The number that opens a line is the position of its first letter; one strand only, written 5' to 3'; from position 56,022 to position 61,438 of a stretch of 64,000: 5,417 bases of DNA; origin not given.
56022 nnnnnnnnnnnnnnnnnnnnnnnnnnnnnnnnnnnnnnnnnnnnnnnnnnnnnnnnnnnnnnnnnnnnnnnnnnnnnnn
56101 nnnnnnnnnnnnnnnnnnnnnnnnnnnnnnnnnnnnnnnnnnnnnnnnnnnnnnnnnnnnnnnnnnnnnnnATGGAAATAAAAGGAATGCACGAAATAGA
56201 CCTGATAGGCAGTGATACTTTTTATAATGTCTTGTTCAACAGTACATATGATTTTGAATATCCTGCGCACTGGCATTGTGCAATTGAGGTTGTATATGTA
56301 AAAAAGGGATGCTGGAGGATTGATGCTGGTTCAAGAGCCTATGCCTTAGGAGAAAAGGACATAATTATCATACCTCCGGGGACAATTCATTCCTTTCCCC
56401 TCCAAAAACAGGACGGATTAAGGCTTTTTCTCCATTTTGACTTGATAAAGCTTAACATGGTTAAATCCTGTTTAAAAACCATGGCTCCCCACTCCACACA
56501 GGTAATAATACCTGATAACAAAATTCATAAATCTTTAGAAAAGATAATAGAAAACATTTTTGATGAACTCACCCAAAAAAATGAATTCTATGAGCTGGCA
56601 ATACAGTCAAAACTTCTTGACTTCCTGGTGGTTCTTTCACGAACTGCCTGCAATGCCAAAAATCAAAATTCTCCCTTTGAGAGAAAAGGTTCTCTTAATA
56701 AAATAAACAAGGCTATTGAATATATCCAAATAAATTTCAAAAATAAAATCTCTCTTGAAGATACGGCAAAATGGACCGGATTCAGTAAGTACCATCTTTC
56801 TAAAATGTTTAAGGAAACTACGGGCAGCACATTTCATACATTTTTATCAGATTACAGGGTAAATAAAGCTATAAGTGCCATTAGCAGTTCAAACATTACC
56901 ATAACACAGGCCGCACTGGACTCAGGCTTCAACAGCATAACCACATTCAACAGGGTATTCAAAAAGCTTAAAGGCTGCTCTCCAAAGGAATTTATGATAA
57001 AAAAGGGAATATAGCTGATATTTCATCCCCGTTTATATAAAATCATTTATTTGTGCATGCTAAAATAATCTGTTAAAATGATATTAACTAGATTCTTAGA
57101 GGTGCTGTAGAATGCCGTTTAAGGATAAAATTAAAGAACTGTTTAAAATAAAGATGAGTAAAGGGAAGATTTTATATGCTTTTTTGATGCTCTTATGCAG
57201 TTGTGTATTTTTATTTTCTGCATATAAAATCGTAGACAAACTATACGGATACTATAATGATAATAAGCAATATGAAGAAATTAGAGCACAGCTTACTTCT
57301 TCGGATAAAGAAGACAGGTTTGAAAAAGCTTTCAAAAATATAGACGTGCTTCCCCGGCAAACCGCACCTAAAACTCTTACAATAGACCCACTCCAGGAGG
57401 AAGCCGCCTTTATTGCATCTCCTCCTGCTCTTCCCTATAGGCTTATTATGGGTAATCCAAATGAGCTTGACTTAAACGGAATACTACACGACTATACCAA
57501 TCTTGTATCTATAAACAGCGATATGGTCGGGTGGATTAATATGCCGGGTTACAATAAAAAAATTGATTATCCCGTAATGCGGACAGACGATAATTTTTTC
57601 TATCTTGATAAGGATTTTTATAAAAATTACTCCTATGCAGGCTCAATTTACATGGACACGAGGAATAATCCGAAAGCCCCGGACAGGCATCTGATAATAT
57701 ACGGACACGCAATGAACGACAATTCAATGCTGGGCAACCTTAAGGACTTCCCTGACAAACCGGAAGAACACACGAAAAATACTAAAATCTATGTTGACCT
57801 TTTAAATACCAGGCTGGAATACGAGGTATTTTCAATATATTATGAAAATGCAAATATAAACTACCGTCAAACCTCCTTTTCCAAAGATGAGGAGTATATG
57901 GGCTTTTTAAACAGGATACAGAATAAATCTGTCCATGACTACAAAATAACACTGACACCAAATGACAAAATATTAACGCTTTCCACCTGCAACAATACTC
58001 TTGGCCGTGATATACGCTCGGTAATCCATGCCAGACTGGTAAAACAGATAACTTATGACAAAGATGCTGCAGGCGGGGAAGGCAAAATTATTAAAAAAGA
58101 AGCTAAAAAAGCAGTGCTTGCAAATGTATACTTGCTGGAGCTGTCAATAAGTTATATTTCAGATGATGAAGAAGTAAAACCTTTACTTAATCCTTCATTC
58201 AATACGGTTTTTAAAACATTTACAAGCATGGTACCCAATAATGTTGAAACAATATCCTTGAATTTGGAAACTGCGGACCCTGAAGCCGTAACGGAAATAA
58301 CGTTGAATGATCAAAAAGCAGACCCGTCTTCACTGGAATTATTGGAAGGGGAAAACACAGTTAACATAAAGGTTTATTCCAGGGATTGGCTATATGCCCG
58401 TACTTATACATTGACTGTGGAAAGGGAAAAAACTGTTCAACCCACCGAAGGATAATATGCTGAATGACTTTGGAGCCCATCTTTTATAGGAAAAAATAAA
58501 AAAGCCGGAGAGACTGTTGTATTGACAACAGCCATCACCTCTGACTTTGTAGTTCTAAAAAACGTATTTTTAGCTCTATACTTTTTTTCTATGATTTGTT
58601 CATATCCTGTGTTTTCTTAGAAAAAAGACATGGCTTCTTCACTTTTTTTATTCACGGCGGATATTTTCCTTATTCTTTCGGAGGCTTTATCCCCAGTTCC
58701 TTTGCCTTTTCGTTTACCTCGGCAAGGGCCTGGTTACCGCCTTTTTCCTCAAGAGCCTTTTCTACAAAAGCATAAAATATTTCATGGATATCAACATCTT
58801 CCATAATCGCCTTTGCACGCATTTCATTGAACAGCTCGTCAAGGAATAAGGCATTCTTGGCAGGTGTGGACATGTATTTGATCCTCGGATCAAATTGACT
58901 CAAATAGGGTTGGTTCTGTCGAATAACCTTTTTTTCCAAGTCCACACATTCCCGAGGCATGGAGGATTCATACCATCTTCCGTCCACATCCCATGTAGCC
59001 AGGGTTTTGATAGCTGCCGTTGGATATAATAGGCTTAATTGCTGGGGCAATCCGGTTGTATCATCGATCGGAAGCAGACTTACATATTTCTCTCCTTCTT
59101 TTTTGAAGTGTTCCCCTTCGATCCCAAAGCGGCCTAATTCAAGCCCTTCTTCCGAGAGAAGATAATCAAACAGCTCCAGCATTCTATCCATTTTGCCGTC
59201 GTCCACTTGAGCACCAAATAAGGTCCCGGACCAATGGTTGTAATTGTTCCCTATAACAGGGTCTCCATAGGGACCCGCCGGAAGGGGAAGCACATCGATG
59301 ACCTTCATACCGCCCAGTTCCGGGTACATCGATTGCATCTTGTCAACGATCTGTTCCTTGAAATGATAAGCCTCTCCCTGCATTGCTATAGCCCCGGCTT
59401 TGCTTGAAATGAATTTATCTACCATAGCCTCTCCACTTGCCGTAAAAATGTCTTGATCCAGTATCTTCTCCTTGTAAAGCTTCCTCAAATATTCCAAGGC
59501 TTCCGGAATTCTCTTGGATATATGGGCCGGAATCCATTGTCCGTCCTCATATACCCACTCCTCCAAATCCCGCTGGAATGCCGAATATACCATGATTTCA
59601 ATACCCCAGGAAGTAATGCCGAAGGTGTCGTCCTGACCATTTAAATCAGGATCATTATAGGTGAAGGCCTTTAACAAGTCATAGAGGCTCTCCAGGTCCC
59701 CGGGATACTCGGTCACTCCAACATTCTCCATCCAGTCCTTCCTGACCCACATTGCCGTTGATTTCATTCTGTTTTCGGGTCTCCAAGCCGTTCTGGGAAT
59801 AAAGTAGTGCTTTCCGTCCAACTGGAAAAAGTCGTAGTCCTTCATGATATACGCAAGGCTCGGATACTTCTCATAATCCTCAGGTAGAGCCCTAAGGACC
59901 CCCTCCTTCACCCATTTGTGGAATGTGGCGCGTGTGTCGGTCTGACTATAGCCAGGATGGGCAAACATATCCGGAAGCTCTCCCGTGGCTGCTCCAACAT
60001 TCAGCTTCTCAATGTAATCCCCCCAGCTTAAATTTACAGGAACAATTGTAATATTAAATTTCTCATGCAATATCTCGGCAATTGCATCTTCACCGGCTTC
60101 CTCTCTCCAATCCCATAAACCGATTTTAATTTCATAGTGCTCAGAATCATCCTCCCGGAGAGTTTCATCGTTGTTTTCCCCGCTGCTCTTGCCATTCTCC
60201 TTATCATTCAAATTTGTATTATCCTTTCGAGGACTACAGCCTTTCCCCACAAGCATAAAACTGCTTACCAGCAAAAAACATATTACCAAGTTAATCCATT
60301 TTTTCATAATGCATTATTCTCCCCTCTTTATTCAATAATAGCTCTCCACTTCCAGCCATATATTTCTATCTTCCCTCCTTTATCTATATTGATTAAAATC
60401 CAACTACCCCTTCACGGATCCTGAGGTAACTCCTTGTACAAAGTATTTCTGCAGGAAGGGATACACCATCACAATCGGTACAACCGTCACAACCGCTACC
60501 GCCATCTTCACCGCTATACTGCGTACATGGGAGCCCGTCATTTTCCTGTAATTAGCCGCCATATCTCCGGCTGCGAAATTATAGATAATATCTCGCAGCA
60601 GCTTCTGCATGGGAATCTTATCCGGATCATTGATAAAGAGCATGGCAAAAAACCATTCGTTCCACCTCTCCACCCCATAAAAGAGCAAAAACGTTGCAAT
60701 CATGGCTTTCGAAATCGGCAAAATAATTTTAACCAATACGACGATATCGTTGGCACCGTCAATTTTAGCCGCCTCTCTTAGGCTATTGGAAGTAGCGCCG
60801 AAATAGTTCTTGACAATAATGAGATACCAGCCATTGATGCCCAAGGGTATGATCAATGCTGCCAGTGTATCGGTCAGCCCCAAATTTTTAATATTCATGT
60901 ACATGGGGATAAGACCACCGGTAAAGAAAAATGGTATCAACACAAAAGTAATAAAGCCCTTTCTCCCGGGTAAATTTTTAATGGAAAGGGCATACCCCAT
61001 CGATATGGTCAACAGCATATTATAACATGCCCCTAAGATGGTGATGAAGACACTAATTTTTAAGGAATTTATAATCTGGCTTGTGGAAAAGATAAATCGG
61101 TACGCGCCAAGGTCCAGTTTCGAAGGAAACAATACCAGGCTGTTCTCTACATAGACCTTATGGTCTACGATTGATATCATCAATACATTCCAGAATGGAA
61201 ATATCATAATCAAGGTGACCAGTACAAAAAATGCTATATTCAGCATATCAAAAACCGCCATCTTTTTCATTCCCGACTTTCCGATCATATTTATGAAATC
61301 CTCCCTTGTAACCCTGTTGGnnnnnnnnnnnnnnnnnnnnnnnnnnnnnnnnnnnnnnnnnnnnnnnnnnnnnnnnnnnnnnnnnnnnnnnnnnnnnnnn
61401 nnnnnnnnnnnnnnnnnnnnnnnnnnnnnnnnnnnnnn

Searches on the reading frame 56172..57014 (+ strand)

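Call 13: search_protein_families(library=pfam, proteins=[window:56172-57014:+])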
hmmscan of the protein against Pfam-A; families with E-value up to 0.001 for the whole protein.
window:56172-57014:+ (280 aa): 4 families
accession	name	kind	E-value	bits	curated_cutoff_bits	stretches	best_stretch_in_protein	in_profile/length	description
PF12833.13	HTH_18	-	2e-19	70.1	33.6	1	199-274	2-77/80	Helix-turn-helix domain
PF00165.29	HTH_AraC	-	1.4e-13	51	26.6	1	238-274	2-40/42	Bacterial regulatory helix-turn-helix proteins, AraC family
PF02311.25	AraC_binding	-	5.1e-11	42.9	21.1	1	24-152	10-135/135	AraC-like ligand binding domain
PF07883.17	Cupin_2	-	1.6e-05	25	27.2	1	31-81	12-62/70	Cupin domain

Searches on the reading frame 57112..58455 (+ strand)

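Call 13: search_protein_families(library=pfam, proteins=[window:57112-58455:+])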
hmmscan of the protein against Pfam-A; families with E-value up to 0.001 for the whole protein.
window:57112-58455:+ (447 aa): 2 families
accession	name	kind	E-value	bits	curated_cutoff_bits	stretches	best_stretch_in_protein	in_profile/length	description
PF04203.18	Sortase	-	5.9e-12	45.9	26.6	1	144-310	3-125/125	Sortase domain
PF12733.13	Cadherin-like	-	1.1e-08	35.8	24.2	1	368-439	16-89/89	Cadherin-like beta sandwich domain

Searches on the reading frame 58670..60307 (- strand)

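Call 13: search_protein_families(library=pfam, proteins=[window:58670-60307:-])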
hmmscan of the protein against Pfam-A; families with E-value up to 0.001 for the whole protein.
window:58670-60307:- (545 aa): 2 families
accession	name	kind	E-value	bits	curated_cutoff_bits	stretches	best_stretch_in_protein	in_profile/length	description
PF01547.30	SBP_bac_1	-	7.7e-16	59.4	26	1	75-388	9-305/307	Bacterial extracellular solute-binding protein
PF13416.11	SBP_bac_8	-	1.3e-10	42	27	1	76-325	2-208/279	Bacterial extracellular solute-binding protein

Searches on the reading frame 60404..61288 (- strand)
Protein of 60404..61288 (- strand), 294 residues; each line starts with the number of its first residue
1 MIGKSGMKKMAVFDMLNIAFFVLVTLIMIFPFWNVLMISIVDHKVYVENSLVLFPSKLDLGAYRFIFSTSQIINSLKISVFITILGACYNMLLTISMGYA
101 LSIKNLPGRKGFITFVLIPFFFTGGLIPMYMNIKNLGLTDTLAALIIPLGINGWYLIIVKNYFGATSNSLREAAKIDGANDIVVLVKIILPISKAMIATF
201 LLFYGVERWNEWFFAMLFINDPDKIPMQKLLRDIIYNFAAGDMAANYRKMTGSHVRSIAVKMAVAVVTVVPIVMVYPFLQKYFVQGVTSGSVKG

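Call 13: search_protein_families(library=pfam, proteins=[window:60404-61288:-])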
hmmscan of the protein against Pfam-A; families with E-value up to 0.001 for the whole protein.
window:60404-61288:- (294 aa): 1 family
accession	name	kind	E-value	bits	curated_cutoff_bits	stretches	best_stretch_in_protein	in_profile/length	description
PF00528.27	BPD_transp_1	-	2.2e-13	50.8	26.4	1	113-287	25-182/184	Binding-protein-dependent transport system inner membrane component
